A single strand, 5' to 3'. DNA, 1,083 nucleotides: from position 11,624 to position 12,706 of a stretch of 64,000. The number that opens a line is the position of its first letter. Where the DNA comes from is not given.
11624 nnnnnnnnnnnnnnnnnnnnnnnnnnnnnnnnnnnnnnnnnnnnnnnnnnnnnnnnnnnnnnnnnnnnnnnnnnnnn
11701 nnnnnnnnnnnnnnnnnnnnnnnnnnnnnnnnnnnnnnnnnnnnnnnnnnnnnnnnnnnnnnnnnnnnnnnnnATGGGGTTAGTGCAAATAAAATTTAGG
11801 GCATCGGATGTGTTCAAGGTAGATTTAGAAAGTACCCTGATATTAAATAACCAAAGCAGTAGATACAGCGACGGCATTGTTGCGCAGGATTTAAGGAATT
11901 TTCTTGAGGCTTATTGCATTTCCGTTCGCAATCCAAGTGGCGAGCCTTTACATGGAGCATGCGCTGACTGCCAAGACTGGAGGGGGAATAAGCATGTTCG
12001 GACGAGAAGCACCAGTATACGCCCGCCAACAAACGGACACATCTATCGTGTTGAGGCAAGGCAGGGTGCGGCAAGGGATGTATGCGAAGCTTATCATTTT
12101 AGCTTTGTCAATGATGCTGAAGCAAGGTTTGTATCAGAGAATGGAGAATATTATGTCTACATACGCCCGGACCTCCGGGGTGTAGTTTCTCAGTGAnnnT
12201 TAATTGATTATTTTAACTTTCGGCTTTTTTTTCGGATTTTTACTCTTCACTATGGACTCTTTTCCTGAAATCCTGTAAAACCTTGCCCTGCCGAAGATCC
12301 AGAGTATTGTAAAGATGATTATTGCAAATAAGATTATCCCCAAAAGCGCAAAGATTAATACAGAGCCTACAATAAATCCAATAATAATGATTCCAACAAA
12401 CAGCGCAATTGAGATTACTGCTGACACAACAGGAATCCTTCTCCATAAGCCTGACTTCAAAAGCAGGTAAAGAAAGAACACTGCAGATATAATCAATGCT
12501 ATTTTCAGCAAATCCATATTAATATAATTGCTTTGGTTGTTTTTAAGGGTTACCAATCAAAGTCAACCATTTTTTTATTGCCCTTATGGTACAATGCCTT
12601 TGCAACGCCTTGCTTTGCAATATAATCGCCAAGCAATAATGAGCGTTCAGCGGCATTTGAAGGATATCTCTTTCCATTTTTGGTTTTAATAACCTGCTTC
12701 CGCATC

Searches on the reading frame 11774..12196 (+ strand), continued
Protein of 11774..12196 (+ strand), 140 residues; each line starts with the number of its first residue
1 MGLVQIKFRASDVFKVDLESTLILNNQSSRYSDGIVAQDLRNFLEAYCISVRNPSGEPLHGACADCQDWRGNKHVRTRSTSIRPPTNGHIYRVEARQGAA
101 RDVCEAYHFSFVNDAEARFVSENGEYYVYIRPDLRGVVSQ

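Call 55: search_protein_families(library=pfam, proteins=[L002:345-1130:+, L002:1132-1542:+, L002:1545-2018:+, L004:52-405:+, L004:1267-1530:+, L005:757-999:+, L003:3-209:-, L003:834-1241:+, L006:719-970:+], max_evalue=0.1)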
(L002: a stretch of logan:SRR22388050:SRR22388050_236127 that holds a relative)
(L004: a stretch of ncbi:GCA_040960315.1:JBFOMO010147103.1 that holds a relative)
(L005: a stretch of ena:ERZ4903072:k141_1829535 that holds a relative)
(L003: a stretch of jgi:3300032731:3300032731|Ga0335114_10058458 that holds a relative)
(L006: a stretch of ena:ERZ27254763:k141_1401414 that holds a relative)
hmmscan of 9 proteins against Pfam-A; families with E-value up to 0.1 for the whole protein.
L002:345-1130:+ (261 aa): 1 family
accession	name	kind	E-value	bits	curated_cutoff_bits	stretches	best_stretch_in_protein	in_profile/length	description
PF01370.27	Epimerase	-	0.049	13.5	20.9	1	7-65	1-61/240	NAD dependent epimerase/dehydratase family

L002:1132-1542:+ (136 aa): 1 family
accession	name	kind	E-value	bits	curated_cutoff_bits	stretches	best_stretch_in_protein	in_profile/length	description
PF22254.1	TFA2_E-tether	-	0.011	15.6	23.8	0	5-18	17-30/34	Tfa2 E-tether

L002:1545-2018:+ (157 aa): 0 families

L004:52-405:+ (117 aa): 1 family
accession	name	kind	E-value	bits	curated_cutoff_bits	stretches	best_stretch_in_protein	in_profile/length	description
PF01523.21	PmbA_TldD_1st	-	0.014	15.9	20.9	1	7-51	17-61/65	PmbA/TldA metallopeptidase domain 1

L004:1267-1530:+ (87 aa): 1 family
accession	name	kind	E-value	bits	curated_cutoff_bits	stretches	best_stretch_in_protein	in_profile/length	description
PF10047.15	DUF2281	-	0.077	14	26.5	0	47-78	30-63/64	Protein of unknown function (DUF2281)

L005:757-999:+ (81 aa): 1 family
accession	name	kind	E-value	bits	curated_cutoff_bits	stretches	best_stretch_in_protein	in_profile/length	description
PF02498.22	Bro-N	-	0.00014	22.9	25.6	1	21-71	8-58/96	BRO family, N-terminal domain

L003:3-209:- (69 aa): 0 families

L003:834-1241:+ (135 aa): 2 families
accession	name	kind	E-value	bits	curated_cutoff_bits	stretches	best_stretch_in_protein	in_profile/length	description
PF01230.28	HIT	-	1.8e-17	64.2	21.5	1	32-127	2-97/98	HIT domain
PF11969.13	DcpS_C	-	1.3e-13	51.8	24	1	24-124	2-101/114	Scavenger mRNA decapping enzyme C-term binding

L006:719-970:+ (84 aa): 1 family
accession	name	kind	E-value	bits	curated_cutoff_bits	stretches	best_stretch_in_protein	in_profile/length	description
PF02498.22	Bro-N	-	0.00011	23.1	25.6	1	21-73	8-54/96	BRO family, N-terminal domain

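Call 56: find_homologous_proteins(query=L002:1545-2015:+, max_evalue=0.01)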
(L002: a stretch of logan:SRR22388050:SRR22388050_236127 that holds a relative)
Query L002:1545-2015:+ (157 aa): 1 proteins with E <= 0.01 among 167 candidates.
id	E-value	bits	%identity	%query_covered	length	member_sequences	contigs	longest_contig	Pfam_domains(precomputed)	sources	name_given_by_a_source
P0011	5.4e-102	356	100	100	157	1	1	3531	-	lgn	-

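Call 58: search_protein_families(library=padloc, alignment_id=A3, max_evalue=1)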
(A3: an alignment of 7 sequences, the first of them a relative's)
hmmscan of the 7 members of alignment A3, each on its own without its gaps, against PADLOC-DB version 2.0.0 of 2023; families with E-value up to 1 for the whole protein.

A. member 1, P0001 (140 aa): 0 families

B. families by the number of members that match (of 7 scanned): 2 families
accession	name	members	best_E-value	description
PDLC03864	LmuB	1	0.021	-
PDLC02948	RT_IX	1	0.046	-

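Call 59: search_protein_families(library=pfam, alignment_id=A3, max_evalue=1)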
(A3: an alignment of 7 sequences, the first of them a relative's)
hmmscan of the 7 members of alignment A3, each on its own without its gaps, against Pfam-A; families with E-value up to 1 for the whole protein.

A. member 1, P0001 (140 aa): 1 family
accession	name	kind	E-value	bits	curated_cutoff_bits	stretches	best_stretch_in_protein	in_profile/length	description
PF14310.12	Fn3-like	-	0.069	13.7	25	1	105-131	42-68/71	Fibronectin type III-like domain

B. families by the number of members that match (of 7 scanned): 5 families
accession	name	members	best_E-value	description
PF11217.13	DUF3013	1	0.024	Protein of unknown function (DUF3013)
PF06905.18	FAIM1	1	0.068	Fas apoptotic inhibitory molecule (FAIM1)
PF14310.12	Fn3-like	1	0.069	Fibronectin type III-like domain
PF17556.7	MIT_LIKE_ACTX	1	0.091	MIT-like atracotoxin family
PF16007.11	DUF4777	1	0.11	Domain of unknown function (DUF4777)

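Call 72: list_cluster_members(proteins=[P0001, P0002, P0003, P0004, P0007, P0008, P0010])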
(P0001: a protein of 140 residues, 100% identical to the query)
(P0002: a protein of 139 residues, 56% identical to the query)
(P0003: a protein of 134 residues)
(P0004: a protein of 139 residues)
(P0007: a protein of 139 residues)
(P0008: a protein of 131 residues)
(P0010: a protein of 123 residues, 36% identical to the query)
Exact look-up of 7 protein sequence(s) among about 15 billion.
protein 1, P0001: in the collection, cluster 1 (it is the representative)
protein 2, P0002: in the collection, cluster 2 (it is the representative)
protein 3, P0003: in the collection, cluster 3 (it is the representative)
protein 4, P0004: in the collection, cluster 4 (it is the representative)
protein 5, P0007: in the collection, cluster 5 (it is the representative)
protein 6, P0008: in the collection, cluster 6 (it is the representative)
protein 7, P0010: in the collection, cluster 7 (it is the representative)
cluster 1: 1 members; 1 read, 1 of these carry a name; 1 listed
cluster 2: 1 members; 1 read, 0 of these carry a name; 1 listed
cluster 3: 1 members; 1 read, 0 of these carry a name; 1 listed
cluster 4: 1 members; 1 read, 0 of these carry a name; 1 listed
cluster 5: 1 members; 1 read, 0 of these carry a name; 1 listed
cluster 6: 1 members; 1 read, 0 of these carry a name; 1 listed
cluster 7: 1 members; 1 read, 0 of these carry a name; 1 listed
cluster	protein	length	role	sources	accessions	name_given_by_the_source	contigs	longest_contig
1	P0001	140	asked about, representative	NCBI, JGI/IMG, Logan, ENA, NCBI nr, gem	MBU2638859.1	MAG: hypothetical protein KJ955_07840 [Nanoarchaeota archaeon] | hypothetical protein [Nanoarchaeota archaeon]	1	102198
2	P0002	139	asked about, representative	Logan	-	-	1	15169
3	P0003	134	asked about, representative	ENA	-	-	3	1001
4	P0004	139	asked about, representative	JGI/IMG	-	-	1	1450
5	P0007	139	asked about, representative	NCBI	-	-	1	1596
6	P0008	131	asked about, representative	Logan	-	-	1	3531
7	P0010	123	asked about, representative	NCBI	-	-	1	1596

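Call 73: search_dna_similar(query=P0003, collection=phages, mode=protein, max_evalue=0.01)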
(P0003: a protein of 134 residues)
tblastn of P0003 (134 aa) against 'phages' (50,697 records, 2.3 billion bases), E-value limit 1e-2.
No match.

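Call 74: search_dna_similar(query=P0001, collection=phages, mode=protein, max_evalue=0.01)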
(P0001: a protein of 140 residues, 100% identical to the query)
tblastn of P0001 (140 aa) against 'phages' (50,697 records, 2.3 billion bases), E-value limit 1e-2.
No match.

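Call 75: find_related_loci(query=P0003, collection=viral_contigs, flank=8000)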
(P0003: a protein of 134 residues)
Query P0003 (134 aa) in viral_contigs; peptide patterns used: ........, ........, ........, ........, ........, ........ (x = any residue, [..] = any of these).
3 stretches matched a pattern, but none encodes a relative of the query by tblastn (E <= 1e-3).

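Call 77: find_related_loci(query=A6, collection=genome_contigs, flank=8000)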
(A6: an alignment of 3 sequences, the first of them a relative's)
Query A6 (131 aa) in genome_contigs; peptide patterns used: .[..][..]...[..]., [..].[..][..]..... (x = any residue, [..] = any of these).
96 stretches matched a pattern, but none encodes a relative of the query by tblastn (E <= 1e-3).

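Call 78: find_related_loci(query=A6, collection=metagenome_contigs, flank=8000)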
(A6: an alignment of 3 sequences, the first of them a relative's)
Query A6 (131 aa) in metagenome_contigs; peptide patterns used: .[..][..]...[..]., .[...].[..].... (x = any residue, [..] = any of these).
322 stretches matched a pattern, but none encodes a relative of the query by tblastn (E <= 1e-3).

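Call 79: find_related_loci(query=A6, collection=viral_contigs, flank=8000)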
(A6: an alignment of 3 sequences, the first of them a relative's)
Query A6 (131 aa) in viral_contigs; peptide patterns used: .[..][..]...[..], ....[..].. (x = any residue, [..] = any of these).
228 stretches matched a pattern, but none encodes a relative of the query by tblastn (E <= 1e-3).

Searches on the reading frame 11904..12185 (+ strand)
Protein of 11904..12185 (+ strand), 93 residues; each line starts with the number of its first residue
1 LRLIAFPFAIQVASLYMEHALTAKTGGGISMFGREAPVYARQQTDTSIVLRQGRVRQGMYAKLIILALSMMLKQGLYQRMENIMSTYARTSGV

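Call 7: search_protein_families(library=pfam, proteins=[window:11904-12185:+], max_evalue=1)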
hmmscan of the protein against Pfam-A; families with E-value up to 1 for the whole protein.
window:11904-12185:+ (93 aa): 1 family
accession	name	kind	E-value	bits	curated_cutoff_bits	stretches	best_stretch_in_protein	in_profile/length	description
PF11059.14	DUF2860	-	0.15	11.7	22.9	1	8-57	205-254/294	Protein of unknown function (DUF2860)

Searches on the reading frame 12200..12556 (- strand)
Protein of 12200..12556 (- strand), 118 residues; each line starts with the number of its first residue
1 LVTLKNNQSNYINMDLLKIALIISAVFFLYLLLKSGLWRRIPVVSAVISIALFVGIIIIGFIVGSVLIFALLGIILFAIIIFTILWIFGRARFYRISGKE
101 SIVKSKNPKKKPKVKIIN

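Call 7: search_protein_families(library=pfam, proteins=[window:12200-12556:-], max_evalue=1)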
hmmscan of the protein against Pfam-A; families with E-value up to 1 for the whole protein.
window:12200-12556:- (118 aa): 2 families
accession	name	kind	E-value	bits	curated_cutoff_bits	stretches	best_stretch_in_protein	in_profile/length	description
PF15706.10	TMEM132_C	-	0.012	15.8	27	1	68-99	35-63/87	TMEM132 C-terminal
PF09843.14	DUF2070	-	0.68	8.6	30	1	11-90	100-177/561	Predicted membrane protein (DUF2070)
